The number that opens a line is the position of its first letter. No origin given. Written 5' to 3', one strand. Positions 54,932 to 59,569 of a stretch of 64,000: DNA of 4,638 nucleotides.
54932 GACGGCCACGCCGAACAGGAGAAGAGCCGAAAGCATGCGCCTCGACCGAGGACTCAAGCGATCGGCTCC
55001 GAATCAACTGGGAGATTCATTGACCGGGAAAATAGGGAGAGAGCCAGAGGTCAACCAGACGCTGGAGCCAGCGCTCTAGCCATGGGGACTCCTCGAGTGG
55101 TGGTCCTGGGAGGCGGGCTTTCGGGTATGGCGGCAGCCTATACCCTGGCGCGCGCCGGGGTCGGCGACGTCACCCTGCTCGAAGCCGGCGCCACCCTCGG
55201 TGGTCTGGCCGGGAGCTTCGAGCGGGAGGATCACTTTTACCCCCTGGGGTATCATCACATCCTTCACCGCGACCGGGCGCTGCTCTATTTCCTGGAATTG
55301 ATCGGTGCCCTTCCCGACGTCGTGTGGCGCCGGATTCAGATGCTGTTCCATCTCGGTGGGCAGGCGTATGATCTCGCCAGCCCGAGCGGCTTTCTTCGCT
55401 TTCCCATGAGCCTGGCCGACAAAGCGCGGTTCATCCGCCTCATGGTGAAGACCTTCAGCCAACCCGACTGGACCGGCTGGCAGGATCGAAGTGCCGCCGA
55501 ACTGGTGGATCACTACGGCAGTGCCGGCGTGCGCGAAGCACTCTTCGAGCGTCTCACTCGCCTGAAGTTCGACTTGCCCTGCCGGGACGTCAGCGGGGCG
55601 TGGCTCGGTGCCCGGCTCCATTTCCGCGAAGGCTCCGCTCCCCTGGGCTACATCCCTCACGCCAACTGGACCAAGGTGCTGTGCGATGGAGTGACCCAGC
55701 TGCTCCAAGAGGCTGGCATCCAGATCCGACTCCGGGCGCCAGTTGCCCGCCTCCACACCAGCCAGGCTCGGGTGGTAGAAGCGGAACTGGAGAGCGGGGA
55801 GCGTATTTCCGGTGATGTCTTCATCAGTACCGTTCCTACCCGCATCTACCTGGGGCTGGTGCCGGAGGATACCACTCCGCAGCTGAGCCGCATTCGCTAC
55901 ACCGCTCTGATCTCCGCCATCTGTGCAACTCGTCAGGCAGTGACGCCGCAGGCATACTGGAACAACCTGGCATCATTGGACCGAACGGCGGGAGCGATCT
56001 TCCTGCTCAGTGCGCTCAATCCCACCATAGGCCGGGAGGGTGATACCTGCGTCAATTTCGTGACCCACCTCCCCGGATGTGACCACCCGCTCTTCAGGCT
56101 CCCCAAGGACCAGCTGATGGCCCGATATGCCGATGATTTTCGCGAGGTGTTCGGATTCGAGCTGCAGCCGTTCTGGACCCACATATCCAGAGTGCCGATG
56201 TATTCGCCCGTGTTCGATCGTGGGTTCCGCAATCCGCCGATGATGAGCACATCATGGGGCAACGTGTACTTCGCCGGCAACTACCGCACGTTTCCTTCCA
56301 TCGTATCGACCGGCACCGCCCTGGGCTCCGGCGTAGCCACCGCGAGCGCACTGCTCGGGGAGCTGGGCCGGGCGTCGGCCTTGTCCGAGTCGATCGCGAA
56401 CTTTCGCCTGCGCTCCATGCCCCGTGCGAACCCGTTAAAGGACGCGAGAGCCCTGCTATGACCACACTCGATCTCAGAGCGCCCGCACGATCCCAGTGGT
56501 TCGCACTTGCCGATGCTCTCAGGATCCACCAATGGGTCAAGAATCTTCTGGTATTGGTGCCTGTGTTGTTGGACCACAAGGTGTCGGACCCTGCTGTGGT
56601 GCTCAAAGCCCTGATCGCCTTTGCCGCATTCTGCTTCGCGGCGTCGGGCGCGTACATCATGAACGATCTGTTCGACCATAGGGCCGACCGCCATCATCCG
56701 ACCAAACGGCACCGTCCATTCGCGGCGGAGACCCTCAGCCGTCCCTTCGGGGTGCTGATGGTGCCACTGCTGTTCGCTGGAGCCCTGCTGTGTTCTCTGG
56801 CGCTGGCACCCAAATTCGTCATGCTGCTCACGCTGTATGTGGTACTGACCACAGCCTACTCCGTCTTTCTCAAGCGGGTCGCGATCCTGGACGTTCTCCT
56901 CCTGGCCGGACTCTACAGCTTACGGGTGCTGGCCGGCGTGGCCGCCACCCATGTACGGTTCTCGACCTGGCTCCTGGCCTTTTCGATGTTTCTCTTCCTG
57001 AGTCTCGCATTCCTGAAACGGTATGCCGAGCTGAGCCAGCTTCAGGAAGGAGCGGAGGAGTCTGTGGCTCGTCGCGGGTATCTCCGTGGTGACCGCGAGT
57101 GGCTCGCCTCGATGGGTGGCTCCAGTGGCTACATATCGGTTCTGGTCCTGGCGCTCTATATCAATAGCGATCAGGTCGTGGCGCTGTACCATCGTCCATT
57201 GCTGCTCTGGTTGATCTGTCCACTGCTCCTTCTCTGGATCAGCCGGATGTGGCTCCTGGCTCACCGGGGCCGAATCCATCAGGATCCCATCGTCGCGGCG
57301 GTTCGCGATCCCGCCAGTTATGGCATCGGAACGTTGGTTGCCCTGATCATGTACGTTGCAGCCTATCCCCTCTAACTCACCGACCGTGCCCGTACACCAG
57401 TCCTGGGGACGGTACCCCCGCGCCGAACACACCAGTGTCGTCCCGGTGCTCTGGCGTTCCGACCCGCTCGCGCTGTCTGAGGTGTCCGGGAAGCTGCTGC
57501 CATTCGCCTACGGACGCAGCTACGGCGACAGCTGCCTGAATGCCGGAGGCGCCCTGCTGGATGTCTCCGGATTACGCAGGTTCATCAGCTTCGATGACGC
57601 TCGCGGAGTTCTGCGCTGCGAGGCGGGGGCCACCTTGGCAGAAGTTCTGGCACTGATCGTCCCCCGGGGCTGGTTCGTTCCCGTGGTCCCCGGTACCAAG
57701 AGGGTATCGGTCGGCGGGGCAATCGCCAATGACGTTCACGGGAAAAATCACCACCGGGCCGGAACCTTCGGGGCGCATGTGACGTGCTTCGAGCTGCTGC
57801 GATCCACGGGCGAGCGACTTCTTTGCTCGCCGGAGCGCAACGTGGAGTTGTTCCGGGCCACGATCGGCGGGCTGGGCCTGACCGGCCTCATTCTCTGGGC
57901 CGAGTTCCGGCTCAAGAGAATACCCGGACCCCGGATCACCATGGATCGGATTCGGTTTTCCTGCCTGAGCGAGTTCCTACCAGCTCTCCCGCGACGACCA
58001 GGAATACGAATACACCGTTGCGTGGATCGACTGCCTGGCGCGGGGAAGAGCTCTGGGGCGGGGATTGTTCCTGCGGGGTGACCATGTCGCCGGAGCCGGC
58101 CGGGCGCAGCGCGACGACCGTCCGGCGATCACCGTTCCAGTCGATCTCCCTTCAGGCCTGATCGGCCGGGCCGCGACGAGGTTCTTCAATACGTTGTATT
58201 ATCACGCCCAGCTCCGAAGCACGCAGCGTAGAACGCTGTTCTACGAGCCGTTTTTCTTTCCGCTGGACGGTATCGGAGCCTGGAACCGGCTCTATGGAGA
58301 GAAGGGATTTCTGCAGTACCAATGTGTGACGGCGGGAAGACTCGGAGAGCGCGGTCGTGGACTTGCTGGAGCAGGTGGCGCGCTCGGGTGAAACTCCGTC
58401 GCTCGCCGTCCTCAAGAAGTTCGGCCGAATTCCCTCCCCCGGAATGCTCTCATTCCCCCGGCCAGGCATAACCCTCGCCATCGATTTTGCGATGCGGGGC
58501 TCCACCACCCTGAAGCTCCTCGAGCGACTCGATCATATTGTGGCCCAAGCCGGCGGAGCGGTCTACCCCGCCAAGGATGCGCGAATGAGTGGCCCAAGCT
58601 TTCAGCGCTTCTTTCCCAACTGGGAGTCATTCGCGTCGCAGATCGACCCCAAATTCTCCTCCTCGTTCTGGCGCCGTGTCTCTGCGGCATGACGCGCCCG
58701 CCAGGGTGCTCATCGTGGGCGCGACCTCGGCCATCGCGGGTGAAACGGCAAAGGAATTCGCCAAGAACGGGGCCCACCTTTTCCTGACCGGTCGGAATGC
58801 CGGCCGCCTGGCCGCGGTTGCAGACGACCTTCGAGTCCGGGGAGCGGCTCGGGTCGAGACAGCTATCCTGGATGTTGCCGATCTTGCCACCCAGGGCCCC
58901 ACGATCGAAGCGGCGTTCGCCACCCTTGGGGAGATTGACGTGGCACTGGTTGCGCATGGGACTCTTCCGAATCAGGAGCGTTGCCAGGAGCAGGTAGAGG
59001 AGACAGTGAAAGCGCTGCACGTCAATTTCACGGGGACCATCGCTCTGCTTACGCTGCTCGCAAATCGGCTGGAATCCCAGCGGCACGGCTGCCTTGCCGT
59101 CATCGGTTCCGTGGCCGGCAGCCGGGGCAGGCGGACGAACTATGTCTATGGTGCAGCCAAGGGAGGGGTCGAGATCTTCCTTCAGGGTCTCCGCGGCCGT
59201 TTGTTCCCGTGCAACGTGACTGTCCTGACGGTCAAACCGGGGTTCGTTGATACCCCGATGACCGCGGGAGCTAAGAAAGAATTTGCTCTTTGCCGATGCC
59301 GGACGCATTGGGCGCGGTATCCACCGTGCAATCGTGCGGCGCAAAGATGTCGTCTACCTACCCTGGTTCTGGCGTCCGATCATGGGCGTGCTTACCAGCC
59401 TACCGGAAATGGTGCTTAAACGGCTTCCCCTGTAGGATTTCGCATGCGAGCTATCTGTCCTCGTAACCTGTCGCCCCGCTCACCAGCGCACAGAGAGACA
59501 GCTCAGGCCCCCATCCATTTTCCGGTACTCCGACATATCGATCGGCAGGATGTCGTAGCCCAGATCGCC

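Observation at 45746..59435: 13.7-kb surface-glycan locus combining an ABC-transporter-dependent backbone operon with two lipid-carrier/GT-C decoration branches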

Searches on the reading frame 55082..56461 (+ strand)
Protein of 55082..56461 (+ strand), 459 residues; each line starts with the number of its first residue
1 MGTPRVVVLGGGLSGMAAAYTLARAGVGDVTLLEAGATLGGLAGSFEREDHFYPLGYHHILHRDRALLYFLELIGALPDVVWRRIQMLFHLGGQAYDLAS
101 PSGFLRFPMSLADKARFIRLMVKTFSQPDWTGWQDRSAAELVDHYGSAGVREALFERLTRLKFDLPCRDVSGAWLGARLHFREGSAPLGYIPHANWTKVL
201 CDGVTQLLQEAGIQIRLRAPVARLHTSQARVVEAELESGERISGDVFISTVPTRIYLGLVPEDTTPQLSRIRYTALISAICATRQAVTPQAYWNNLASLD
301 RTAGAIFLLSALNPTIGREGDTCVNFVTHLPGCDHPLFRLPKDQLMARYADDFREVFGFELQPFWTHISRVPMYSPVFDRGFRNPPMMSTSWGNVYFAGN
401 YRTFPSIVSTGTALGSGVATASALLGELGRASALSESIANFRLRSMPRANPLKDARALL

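Call 52: find_homologous_proteins(query=window:55082-56461:+, max_evalue=0.00001)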
Query window:55082-56461:+ (459 aa): 1008 proteins with E <= 0.00001 among 8000 candidates; the best 120 are listed.
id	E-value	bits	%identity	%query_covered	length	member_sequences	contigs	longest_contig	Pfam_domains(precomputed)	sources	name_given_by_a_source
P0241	0.0e+0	1048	100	100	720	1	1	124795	PF01266.31,PF01593.31,PF13450.13,PF07992.21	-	-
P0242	0.0e+0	1027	97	100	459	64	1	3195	PF01266.31,PF01593.31,PF13450.13,PF00890.31,PF07992.21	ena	-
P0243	2.6e-296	1001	95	100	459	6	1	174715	PF01266.31,PF01593.31,PF13450.13,PF00890.31,PF07992.21,PF12831.14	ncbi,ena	-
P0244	1.2e-268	909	86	99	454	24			PF01266.31,PF01593.31,PF13450.13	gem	-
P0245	2.3e-264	895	87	97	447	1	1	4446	PF01266.31,PF01593.31,PF13450.13,PF00890.31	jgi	jgi:protoporphyrinogen oxidase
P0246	2.4e-252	856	83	98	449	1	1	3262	PF01266.31,PF01593.31,PF13450.13,PF00890.31,PF07992.21,PF12831.14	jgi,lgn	jgi:protoporphyrinogen oxidase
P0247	6.3e-252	854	83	98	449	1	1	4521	PF01266.31,PF01593.31,PF13450.13,PF00890.31,PF07992.21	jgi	-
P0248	4.2e-250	848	82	98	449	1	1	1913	PF01266.31,PF01593.31,PF13450.13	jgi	jgi:protoporphyrinogen oxidase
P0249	4.3e-249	845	82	98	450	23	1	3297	PF01266.31,PF01593.31,PF13450.13,PF07992.21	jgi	jgi:protoporphyrinogen oxidase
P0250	2.8e-248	842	82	98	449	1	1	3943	PF01266.31,PF01593.31,PF13450.13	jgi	jgi:protoporphyrinogen oxidase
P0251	1.1e-245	834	81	94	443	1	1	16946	PF01266.31,PF01593.31,PF13450.13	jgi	jgi:protoporphyrinogen oxidase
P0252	2.9e-244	829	81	98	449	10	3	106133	PF01266.31,PF01593.31,PF13450.13,PF12831.14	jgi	jgi:protoporphyrinogen oxidase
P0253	3.1e-244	829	81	98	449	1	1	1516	PF01266.31,PF01593.31,PF13450.13,PF12831.14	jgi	jgi:protoporphyrinogen oxidase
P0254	2.0e-240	816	77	98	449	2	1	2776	PF01266.31,PF01593.31,PF13450.13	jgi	jgi:protoporphyrinogen oxidase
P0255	2.4e-240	816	78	98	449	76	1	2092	PF01266.31,PF01593.31,PF13450.13,PF00890.31,PF07992.21,PF12831.14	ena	-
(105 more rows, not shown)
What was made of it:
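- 55082..56461 (+): FAD oxidoreductase of the amine-oxidase / PPOX / phytoene-desaturase superfamily. Its role is unknown and it is tightly conserved with the locus. 71-97% identity across Gemmatimonadales (call 52).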

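Call 68: find_encoding_contigs(protein=P0241, flank=10000, max_places=2)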
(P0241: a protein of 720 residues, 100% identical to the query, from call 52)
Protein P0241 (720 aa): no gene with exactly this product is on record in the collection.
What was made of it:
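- Tried and rejected: It is not on record, so the source assembly could not be identified (call 68).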

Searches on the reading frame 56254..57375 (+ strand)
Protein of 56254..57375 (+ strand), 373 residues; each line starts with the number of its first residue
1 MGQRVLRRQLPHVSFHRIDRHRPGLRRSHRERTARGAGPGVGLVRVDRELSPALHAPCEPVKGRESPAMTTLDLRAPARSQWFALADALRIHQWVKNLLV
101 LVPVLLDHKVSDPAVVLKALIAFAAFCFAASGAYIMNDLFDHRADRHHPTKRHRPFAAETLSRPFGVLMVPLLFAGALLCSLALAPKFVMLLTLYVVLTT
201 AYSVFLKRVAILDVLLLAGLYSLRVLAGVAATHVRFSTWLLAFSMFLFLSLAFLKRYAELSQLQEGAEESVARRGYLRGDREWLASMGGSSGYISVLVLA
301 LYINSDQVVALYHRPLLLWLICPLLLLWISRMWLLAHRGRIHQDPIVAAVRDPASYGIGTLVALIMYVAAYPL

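Call 7: search_protein_families(library=pfam, proteins=[window:56254-57375:+], max_evalue=0.01)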
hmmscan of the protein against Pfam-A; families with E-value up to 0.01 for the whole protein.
window:56254-57375:+ (373 aa): 1 family
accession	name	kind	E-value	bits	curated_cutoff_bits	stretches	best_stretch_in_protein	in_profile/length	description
PF01040.23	UbiA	-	1.6e-21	77.2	34.2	1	117-339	20-235/250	UbiA prenyltransferase family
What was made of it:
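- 56458..57375 (+): UbiA-family polyprenyl-phosphate phosphoribosyltransferase (PPPRS/DPPRS type), without the fused HAD phosphatase domain. Pfam UbiA (call 7).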

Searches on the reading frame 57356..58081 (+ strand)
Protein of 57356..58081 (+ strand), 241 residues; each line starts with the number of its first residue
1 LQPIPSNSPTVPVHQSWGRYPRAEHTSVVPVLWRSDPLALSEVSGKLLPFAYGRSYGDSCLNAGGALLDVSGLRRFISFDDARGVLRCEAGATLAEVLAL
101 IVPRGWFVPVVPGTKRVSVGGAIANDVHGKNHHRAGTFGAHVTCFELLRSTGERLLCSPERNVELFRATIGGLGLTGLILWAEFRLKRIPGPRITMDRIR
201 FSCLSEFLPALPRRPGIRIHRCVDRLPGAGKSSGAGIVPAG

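Call 7: search_protein_families(library=pfam, proteins=[window:57356-58081:+], max_evalue=0.01)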
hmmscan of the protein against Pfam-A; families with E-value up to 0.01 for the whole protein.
window:57356-58081:+ (241 aa): 1 family
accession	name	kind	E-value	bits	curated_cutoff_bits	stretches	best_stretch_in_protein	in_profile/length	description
PF01565.28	FAD_binding_4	-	1.1e-17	64.4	26.4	1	46-157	26-138/139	FAD binding domain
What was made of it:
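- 57356..58692 (+): DprE1-like FAD oxidase (polyprenyl-phosphoribose 2'-oxidase type). Two +1 insertions lie near 57979 and 58337. Pfam FAD_binding_4 (call 7).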

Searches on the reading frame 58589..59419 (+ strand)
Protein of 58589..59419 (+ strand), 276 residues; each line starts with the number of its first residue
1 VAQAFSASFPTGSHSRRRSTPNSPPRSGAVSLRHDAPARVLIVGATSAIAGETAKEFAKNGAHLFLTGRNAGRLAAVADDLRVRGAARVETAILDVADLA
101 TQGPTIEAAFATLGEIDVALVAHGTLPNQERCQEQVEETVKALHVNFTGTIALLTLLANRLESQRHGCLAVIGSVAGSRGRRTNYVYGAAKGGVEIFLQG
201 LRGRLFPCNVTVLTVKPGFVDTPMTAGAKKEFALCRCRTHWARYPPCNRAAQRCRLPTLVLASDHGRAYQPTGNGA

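Call 7: search_protein_families(library=pfam, proteins=[window:58589-59419:+], max_evalue=0.01)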
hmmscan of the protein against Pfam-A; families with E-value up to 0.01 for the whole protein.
window:58589-59419:+ (276 aa): 3 families
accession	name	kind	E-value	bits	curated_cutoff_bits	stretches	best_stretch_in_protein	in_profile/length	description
PF00106.31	adh_short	-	2.2e-32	112.6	26.6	1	40-229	3-191/195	short chain dehydrogenase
PF13561.12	adh_short_C2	-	3.7e-24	86.1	27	1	44-265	1-220/236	Enoyl-(Acyl carrier protein) reductase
PF08659.16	KR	-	4.9e-09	36.8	22.6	1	39-198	2-160/180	KR domain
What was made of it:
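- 58676..59435 (+): DprE2-like SDR reductase. A +1 insertion lies near 59271. Pfam adh_short (call 7).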
